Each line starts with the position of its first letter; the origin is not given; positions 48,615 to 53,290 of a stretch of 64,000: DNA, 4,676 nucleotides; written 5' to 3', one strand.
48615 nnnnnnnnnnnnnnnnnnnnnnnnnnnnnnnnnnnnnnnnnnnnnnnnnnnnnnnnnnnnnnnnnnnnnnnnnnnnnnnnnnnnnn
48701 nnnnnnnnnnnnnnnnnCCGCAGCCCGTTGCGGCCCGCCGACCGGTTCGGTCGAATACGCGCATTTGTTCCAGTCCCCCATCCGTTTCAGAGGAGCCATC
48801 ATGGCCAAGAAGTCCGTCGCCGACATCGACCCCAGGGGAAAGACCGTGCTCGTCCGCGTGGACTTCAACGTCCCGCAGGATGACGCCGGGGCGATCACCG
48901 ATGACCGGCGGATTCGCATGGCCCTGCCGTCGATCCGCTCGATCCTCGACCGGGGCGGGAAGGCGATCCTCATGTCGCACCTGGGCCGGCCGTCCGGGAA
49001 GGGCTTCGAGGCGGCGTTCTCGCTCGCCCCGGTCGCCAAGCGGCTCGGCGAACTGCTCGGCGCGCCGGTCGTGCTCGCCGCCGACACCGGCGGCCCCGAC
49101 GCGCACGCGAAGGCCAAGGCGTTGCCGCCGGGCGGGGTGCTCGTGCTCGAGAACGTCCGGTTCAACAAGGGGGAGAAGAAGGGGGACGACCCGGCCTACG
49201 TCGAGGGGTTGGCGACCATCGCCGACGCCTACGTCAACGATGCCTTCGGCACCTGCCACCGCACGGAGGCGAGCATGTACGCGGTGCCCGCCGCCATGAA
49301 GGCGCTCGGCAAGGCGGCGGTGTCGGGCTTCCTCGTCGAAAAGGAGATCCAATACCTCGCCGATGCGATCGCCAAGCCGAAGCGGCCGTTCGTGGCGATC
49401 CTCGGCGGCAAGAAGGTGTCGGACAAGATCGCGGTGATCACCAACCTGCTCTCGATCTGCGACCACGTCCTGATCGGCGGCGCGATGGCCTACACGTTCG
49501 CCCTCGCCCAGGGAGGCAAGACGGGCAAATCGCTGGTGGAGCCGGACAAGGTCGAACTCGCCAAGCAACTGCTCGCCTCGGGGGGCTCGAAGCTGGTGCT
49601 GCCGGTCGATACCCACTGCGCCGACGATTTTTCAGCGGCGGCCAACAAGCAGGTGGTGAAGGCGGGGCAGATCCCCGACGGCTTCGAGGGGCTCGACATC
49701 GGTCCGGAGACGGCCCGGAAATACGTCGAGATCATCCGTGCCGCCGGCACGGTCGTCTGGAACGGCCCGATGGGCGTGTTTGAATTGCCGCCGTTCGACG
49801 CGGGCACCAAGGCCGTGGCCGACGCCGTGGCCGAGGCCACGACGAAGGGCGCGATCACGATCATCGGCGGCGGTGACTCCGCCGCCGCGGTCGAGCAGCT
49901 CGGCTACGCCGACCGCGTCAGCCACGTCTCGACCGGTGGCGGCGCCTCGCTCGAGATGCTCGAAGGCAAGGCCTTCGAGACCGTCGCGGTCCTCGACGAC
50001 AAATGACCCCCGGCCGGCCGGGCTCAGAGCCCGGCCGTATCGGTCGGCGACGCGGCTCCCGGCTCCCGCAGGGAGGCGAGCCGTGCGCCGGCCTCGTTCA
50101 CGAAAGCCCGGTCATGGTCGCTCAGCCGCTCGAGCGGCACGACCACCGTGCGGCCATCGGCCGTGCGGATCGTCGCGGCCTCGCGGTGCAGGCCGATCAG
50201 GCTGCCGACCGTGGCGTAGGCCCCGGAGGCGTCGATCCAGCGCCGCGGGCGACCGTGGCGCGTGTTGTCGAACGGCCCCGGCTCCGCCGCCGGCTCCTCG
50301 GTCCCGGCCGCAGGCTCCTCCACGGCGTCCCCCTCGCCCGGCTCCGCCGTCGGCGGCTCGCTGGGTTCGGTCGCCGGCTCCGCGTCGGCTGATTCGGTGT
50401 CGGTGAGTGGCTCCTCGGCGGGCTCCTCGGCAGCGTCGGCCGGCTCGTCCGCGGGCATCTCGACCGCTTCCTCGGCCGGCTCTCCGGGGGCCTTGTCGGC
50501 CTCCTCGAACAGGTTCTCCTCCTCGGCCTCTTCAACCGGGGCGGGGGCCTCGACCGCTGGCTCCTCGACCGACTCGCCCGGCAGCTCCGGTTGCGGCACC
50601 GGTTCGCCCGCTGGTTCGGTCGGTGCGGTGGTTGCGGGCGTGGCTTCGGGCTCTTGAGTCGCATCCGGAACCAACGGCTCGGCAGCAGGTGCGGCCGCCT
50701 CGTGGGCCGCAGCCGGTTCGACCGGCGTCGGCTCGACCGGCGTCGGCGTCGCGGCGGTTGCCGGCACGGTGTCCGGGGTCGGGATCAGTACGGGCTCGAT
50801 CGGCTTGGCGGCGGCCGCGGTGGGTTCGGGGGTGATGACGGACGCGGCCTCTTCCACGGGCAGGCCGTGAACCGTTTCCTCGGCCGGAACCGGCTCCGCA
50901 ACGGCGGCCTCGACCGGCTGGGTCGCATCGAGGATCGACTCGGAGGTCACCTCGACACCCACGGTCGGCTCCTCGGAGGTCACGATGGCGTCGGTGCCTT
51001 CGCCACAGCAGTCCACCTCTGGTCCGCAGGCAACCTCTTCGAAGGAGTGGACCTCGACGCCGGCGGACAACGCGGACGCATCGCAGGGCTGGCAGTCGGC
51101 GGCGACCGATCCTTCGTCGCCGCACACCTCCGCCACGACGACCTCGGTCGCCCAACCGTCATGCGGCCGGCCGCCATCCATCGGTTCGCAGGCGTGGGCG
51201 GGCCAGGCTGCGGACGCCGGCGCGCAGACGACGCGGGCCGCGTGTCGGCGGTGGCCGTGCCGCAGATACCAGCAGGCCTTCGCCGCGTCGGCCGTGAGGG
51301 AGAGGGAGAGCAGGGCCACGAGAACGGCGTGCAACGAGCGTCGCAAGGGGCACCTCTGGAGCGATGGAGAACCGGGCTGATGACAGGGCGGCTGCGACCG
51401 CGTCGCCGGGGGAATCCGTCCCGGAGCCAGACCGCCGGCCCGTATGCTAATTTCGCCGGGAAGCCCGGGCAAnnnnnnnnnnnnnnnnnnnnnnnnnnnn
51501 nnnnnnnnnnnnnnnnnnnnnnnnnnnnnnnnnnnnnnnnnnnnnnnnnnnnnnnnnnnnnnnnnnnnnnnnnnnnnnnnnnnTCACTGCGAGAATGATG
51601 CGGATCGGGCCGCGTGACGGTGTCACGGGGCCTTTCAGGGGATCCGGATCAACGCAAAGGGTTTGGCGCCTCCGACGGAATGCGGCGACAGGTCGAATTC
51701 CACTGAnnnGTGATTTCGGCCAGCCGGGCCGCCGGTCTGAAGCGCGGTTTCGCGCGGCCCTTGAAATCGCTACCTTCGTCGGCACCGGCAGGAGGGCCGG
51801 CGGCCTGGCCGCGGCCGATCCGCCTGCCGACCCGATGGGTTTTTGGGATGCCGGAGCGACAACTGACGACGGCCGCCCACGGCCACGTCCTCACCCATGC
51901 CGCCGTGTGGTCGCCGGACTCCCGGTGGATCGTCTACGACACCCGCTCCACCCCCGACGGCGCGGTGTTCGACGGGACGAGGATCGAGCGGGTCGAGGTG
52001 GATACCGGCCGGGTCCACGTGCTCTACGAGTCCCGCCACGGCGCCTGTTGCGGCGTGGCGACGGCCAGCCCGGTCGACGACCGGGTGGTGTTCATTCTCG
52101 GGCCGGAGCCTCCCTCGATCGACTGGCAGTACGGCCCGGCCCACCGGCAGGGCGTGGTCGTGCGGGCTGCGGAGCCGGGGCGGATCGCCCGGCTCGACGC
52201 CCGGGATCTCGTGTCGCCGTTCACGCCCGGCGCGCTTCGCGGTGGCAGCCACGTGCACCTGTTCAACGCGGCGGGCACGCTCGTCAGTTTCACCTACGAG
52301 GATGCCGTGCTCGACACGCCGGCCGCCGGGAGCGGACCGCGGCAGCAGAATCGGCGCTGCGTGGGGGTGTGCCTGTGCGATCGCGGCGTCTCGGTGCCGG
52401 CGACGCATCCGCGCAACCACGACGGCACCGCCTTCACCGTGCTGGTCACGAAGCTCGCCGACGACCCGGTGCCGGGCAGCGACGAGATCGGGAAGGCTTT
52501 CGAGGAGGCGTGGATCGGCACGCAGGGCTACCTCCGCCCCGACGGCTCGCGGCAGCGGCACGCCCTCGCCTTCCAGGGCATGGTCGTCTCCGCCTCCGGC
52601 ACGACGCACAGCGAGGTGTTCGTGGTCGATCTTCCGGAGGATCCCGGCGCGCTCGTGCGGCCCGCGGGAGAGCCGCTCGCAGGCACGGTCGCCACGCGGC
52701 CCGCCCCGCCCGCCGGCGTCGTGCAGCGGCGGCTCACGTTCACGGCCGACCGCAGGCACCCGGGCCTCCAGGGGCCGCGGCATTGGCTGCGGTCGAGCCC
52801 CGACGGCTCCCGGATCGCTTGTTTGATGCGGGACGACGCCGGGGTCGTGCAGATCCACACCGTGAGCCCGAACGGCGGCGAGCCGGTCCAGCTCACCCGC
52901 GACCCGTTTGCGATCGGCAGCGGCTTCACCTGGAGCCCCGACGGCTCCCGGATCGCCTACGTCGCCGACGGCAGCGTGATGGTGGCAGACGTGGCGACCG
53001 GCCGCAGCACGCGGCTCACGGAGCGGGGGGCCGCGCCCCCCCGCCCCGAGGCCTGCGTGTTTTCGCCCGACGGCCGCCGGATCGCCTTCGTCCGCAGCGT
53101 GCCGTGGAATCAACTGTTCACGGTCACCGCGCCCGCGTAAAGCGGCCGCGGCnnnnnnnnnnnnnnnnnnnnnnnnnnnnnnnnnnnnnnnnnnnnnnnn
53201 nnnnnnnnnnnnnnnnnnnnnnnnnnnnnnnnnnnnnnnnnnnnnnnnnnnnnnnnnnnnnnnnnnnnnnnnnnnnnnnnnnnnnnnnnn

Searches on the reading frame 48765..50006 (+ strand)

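Call 60: search_protein_families(library=pfam, proteins=[window:48765-50006:+], max_evalue=0.001)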
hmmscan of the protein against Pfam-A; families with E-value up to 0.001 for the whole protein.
window:48765-50006:+ (413 aa): 1 family
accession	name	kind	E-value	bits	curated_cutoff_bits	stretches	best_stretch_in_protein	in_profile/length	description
PF00162.24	PGK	-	4.8e-149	496.9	27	1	18-402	1-379/379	Phosphoglycerate kinase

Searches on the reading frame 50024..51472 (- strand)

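Call 60: search_protein_families(library=pfam, proteins=[window:50024-51472:-], max_evalue=0.001)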
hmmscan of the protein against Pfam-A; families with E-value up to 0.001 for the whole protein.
window:50024-51472:- (482 aa): 1 family
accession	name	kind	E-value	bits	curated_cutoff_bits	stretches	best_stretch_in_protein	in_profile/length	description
PF03983.18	SHD1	-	1.8e-05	24.9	23.7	1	408-460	9-61/67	SLA1 homology domain 1, SHD1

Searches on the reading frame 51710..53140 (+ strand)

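Call 60: search_protein_families(library=pfam, proteins=[window:51710-53140:+], max_evalue=0.001)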
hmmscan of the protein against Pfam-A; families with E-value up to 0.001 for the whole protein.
window:51710-53140:+ (476 aa): 4 families
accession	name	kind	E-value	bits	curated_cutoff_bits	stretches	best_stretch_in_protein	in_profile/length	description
PF12566.14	DUF3748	-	1.7e-43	148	27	1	113-237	1-123/123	Protein of unknown function (DUF3748)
PF07676.18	PD40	-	3e-14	53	20.9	1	400-421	9-29/38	WD40-like Beta Propeller Repeat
PF00930.27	DPPIV_N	-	1.2e-08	34.6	22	1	406-462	48-119/354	Dipeptidyl peptidase IV (DPP IV) N-terminal region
PF10647.15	Gmad1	-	7.6e-06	26.4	20.5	0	405-433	117-145/251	Lipoprotein LpqB beta-propeller domain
